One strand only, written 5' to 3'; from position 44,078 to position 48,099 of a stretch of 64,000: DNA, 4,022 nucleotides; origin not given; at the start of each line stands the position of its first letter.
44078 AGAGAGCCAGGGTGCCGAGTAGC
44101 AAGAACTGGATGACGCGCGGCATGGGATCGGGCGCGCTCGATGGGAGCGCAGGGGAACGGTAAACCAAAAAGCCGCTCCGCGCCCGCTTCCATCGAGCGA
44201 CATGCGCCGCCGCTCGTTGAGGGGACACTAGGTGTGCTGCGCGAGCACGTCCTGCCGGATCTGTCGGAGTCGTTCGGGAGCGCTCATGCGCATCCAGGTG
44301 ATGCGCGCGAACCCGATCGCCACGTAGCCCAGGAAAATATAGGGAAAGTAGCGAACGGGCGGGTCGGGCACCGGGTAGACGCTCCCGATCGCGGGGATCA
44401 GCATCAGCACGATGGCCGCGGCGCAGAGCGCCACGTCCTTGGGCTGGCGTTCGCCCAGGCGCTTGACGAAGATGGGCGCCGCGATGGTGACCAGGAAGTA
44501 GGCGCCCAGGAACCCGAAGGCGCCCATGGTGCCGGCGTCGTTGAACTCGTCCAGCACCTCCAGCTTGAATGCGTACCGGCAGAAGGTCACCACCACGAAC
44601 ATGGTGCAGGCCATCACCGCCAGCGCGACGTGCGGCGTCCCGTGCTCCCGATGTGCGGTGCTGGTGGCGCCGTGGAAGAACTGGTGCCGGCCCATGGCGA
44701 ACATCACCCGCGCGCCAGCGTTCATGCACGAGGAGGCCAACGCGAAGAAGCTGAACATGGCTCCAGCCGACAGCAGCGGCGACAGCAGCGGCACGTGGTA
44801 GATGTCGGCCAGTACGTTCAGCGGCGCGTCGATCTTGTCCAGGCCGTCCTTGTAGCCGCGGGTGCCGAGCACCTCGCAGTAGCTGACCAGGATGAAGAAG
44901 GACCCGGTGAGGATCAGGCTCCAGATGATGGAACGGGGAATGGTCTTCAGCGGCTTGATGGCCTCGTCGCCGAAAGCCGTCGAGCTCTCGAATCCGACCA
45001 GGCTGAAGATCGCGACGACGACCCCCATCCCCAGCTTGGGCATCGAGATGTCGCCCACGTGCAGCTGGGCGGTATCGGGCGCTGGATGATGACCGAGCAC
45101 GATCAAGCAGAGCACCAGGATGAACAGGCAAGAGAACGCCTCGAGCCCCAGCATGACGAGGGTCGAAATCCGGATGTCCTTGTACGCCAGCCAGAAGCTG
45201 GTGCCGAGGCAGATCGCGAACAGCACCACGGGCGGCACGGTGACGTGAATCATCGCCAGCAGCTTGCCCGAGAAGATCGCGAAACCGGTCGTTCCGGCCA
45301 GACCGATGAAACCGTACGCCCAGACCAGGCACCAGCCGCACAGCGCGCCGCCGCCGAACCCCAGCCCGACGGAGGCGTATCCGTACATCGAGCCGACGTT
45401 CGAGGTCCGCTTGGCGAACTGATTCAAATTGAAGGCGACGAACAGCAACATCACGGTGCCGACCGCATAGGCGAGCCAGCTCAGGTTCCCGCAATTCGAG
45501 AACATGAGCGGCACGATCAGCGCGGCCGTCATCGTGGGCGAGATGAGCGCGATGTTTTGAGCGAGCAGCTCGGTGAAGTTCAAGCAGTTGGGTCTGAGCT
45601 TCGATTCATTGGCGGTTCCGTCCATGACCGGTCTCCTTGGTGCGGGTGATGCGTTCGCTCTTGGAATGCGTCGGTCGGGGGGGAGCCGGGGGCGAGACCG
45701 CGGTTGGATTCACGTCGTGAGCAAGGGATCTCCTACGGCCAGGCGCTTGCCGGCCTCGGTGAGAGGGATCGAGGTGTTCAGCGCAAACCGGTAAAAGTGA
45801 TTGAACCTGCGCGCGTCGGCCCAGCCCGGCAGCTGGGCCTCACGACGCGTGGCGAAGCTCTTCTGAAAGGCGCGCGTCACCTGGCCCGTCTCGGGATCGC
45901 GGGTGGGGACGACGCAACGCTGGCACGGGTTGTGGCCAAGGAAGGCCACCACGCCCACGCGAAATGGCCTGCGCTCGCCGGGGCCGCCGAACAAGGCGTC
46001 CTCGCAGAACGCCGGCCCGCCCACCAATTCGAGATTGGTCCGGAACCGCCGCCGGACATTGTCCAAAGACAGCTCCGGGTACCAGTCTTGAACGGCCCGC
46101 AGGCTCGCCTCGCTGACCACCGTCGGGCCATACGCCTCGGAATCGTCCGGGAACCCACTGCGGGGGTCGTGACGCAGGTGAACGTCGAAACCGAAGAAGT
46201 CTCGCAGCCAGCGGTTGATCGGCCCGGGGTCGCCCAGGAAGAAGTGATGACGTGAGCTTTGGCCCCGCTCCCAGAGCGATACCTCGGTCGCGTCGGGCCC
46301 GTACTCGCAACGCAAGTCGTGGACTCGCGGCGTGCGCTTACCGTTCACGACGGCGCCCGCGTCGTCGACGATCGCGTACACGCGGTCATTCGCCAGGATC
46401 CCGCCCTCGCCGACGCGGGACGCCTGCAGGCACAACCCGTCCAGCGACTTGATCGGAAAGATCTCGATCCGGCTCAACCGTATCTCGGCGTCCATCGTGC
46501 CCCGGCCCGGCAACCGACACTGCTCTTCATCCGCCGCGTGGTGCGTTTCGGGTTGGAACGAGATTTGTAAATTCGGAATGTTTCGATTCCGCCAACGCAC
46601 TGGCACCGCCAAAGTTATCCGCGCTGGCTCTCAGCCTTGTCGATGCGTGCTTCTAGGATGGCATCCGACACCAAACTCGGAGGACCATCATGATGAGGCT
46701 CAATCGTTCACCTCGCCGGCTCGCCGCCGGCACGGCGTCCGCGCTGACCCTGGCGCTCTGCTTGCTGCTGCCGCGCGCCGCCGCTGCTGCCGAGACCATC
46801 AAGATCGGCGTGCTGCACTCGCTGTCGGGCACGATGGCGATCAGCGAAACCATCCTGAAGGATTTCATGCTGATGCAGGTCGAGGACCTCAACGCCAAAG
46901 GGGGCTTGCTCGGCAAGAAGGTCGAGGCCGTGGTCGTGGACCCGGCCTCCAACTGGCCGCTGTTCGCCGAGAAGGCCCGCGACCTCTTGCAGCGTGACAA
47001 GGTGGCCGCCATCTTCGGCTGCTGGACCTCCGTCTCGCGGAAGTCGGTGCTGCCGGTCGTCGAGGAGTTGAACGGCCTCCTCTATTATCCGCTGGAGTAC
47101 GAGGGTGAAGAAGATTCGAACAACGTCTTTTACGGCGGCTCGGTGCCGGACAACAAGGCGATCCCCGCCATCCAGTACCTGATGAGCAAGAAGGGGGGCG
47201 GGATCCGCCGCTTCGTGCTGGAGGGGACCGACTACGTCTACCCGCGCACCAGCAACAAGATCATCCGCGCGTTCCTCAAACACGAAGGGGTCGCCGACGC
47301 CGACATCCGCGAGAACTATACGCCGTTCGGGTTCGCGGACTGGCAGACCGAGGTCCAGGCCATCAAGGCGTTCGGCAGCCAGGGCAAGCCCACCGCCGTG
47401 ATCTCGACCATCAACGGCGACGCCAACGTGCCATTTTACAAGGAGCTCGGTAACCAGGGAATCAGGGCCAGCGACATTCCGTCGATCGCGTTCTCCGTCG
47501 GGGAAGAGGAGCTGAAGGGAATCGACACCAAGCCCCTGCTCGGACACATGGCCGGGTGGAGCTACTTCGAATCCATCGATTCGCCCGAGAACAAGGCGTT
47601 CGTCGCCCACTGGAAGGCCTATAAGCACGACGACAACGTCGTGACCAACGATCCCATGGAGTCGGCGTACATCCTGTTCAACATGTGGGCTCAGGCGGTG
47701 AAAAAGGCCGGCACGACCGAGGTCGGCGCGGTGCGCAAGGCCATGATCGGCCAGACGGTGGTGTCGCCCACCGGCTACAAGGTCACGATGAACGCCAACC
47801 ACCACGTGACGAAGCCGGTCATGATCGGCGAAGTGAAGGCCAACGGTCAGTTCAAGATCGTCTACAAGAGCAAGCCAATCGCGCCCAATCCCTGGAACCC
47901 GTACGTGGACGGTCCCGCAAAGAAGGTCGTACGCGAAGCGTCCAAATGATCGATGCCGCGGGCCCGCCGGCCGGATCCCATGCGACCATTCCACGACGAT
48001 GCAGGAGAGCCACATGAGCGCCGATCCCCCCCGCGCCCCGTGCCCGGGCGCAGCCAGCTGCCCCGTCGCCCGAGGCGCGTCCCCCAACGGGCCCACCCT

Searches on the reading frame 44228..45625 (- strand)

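Call 69: search_protein_families(library=pfam, proteins=[window:44228-45625:-], max_evalue=0.00001)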
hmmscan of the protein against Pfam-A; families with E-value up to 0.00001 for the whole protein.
window:44228-45625:- (465 aa): 1 family
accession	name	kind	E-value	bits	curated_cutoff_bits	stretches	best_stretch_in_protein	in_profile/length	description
PF00324.27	AA_permease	-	4.6e-22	78.8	24.6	1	44-400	25-397/470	Amino acid permease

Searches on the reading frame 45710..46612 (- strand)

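Call 69: search_protein_families(library=pfam, proteins=[window:45710-46612:-], max_evalue=0.00001)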
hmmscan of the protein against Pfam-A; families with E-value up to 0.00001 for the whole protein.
window:45710-46612:- (300 aa): 2 families
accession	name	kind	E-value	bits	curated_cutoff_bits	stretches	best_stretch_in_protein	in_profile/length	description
PF03476.21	MOSC_N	-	1.8e-11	44.4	25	1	45-109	3-66/119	MOSC N-terminal beta barrel domain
PF03473.23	MOSC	-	2.4e-06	28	22.7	1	165-264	14-103/120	MOSC domain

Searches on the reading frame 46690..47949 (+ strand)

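Call 69: search_protein_families(library=pfam, proteins=[window:46690-47949:+], max_evalue=0.00001)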
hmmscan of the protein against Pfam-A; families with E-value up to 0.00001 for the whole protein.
window:46690-47949:+ (419 aa): 2 families
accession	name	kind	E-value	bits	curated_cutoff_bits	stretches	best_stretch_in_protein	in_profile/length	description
PF13433.12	Peripla_BP_5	-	5.6e-153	509.8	27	1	37-405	1-360/363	Periplasmic binding protein domain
PF13458.12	Peripla_BP_6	-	3.4e-67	228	31.7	1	36-387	1-343/343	Periplasmic binding protein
